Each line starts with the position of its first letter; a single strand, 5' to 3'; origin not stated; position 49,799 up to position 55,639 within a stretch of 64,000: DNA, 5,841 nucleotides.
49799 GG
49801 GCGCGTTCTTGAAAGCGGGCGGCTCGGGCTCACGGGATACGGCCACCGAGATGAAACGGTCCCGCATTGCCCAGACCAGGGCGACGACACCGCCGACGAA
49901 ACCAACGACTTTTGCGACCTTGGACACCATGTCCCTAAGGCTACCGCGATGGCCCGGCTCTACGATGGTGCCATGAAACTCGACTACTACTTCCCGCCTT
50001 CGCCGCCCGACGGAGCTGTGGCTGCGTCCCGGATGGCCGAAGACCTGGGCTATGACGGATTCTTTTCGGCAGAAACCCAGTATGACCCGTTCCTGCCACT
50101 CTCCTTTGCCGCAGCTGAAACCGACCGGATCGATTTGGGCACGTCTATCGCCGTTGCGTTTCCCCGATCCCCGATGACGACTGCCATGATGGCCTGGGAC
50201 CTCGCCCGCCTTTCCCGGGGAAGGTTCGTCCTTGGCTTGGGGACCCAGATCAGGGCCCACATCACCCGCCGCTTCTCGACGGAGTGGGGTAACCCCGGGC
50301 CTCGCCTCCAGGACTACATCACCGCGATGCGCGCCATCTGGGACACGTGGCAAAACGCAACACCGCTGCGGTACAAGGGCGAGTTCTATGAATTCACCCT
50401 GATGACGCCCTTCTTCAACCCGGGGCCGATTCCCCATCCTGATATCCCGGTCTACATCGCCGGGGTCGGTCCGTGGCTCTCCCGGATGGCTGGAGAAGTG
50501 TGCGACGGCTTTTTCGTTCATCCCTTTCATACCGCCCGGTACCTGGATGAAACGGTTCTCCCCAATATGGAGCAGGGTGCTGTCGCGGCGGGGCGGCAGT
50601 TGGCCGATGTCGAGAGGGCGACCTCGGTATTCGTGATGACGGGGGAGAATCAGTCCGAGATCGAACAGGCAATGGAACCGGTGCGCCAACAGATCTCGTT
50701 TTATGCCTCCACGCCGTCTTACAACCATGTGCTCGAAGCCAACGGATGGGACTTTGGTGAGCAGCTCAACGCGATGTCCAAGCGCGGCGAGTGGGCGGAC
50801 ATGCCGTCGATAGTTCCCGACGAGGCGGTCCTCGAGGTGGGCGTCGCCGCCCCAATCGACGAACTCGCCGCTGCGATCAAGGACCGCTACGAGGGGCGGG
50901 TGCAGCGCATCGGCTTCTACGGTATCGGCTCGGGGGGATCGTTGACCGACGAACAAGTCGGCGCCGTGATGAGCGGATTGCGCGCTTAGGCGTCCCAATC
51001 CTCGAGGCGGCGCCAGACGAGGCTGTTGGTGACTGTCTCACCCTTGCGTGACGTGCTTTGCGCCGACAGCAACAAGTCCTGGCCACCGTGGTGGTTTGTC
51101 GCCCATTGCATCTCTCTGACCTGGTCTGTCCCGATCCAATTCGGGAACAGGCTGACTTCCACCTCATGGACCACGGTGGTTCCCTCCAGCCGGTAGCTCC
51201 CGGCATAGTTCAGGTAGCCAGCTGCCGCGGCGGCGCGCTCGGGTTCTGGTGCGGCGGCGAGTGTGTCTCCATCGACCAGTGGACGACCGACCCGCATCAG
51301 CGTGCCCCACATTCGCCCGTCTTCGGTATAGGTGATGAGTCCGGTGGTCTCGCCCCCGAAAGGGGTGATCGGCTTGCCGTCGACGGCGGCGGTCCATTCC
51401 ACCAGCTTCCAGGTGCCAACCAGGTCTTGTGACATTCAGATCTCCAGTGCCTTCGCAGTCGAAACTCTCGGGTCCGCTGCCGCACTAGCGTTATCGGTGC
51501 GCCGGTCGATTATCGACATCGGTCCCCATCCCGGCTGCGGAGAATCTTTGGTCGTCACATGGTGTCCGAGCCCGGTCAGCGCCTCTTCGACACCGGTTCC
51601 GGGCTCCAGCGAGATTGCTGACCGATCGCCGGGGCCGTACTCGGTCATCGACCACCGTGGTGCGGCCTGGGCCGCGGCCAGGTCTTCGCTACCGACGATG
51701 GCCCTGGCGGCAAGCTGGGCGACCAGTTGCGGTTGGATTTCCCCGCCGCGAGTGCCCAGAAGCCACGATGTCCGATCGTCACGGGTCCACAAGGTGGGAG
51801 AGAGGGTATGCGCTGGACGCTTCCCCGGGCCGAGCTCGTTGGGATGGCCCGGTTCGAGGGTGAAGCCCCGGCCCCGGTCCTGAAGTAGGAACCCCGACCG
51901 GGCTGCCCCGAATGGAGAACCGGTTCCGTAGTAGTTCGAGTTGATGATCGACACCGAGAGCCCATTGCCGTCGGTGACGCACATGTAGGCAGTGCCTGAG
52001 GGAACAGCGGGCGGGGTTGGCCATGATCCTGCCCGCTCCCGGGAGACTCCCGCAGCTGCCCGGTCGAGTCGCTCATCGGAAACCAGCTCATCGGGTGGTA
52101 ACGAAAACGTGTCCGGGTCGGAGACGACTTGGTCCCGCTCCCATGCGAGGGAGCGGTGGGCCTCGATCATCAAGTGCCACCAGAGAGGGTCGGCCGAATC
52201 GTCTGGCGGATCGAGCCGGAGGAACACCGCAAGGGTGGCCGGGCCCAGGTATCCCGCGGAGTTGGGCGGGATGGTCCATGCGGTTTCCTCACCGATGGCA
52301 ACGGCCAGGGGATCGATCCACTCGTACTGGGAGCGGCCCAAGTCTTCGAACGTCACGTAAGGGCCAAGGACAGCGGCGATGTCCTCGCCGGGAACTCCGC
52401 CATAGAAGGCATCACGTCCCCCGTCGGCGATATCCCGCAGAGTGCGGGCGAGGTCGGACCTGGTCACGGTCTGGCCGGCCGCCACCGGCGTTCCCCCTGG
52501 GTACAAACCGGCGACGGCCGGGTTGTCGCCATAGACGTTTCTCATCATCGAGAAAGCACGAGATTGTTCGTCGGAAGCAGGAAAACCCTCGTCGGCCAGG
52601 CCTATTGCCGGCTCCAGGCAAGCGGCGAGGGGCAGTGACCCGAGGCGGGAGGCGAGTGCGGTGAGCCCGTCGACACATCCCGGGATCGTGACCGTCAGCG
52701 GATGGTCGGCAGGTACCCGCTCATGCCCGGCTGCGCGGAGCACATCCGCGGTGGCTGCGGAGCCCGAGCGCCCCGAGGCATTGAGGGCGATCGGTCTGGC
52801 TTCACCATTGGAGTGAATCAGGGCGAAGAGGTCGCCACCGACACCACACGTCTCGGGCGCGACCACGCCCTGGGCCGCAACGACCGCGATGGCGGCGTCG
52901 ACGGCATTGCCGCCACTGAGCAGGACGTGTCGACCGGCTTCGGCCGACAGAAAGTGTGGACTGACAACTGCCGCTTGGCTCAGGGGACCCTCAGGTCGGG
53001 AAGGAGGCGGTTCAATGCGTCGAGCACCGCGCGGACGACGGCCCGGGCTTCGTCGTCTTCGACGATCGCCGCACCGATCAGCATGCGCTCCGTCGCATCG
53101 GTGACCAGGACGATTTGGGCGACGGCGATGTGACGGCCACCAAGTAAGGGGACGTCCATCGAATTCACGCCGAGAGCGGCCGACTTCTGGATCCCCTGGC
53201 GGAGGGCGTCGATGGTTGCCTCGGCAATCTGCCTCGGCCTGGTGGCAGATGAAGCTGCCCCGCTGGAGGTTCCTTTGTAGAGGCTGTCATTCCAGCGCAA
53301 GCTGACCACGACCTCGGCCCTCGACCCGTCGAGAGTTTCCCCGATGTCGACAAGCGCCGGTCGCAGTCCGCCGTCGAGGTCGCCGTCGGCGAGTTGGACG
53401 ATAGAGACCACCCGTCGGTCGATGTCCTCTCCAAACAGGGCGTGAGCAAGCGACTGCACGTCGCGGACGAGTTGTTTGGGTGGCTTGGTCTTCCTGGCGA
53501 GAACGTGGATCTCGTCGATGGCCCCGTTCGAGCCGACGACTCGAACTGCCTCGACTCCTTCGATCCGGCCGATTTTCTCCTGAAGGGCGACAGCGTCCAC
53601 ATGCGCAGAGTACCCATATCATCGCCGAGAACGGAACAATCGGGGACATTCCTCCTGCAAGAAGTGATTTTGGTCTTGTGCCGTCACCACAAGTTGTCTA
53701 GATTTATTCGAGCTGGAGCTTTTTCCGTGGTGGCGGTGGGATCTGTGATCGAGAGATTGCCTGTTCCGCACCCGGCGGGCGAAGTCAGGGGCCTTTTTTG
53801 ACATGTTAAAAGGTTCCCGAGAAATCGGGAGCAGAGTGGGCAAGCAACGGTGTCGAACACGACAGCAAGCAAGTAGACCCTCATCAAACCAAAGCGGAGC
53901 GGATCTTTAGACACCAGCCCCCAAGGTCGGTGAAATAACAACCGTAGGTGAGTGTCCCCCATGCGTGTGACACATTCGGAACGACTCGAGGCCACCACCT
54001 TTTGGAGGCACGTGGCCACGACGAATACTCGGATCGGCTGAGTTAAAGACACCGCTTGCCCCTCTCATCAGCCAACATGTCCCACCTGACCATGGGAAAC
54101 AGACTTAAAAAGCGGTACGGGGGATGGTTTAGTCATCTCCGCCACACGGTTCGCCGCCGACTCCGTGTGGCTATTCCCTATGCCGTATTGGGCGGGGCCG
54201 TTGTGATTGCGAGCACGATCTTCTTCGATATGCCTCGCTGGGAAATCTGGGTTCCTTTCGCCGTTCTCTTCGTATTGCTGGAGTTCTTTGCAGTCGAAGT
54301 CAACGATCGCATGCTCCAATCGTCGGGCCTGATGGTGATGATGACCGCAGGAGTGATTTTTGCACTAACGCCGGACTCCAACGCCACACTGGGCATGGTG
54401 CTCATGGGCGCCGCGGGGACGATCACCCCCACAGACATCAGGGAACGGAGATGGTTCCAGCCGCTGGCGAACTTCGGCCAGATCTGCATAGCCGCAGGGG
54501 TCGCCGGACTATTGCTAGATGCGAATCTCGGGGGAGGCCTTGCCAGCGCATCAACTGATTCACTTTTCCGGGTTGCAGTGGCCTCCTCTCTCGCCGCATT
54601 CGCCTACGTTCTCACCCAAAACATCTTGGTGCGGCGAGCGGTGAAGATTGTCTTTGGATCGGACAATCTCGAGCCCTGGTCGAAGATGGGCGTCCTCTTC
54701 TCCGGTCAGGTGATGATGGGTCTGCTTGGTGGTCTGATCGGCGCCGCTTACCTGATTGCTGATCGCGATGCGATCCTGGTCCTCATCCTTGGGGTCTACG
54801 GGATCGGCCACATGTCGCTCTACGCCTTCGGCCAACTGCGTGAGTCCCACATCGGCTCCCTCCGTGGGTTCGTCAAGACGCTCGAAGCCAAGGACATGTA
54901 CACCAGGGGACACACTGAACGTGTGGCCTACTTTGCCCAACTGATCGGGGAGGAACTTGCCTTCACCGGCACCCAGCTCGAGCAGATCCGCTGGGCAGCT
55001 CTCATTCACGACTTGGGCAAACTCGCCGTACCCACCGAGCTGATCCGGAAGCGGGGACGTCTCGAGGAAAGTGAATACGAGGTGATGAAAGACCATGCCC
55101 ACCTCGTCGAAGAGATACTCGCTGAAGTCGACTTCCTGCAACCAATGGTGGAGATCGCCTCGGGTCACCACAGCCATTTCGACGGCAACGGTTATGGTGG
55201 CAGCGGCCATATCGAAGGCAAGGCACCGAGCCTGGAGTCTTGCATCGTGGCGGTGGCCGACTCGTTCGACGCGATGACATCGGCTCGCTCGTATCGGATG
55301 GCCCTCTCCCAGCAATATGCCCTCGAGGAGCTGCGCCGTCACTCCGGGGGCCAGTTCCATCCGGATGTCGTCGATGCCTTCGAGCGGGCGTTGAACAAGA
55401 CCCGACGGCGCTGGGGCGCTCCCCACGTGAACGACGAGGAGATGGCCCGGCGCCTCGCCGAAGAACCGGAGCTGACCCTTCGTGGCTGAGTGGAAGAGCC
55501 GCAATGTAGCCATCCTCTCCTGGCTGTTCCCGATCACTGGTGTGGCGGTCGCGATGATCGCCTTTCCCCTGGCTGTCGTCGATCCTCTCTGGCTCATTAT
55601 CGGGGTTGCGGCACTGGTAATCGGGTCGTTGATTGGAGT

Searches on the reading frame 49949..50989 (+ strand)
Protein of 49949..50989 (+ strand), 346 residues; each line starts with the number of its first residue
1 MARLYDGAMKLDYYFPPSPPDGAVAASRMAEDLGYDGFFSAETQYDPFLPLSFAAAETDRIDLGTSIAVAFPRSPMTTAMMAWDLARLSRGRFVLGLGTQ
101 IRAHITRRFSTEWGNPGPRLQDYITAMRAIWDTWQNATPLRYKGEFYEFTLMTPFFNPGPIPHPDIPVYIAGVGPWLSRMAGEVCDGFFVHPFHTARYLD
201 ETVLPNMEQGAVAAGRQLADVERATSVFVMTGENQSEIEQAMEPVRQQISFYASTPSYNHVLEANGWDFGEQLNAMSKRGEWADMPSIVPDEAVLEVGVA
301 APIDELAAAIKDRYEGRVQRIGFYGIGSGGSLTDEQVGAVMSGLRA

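Call 79: search_protein_families(library=pfam, proteins=[window:49949-50989:+], max_evalue=0.00001)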
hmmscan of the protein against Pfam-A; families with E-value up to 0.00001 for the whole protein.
window:49949-50989:+ (346 aa): 1 family
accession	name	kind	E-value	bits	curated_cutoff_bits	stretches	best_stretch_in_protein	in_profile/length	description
PF00296.26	Bac_luciferase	-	3.4e-64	217.6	27.9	1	19-318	21-312/314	Luciferase-like monooxygenase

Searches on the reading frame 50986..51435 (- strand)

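Call 79: search_protein_families(library=pfam, proteins=[window:50986-51435:-], max_evalue=0.00001)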
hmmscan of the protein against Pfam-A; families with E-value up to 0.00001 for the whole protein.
window:50986-51435:- (149 aa): 1 family
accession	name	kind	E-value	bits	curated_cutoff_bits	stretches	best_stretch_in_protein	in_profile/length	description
PF13924.12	Lipocalin_5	-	4.3e-30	104.9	25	1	6-143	1-141/142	Lipocalin-like domain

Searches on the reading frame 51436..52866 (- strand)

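Call 79: search_protein_families(library=pfam, proteins=[window:51436-52866:-], max_evalue=0.00001)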
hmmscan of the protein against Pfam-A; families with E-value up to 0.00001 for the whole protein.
window:51436-52866:- (476 aa): 1 family
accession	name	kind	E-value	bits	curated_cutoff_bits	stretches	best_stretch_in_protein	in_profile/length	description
PF01019.26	G_glu_transpept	-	1e-86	292.2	27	1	1-467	23-509/512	Gamma-glutamyltranspeptidase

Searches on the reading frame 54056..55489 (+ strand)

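Call 79: search_protein_families(library=pfam, proteins=[window:54056-55489:+], max_evalue=0.00001)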
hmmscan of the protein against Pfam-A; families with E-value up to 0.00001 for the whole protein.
window:54056-55489:+ (477 aa): 2 families
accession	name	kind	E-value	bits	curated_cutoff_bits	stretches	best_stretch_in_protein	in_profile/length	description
PF13487.12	HD_5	-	1.9e-29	103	27.2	1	274-437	5-169/170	HD domain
PF01966.28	HD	-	6.4e-19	68.8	22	1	285-407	3-116/116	HD domain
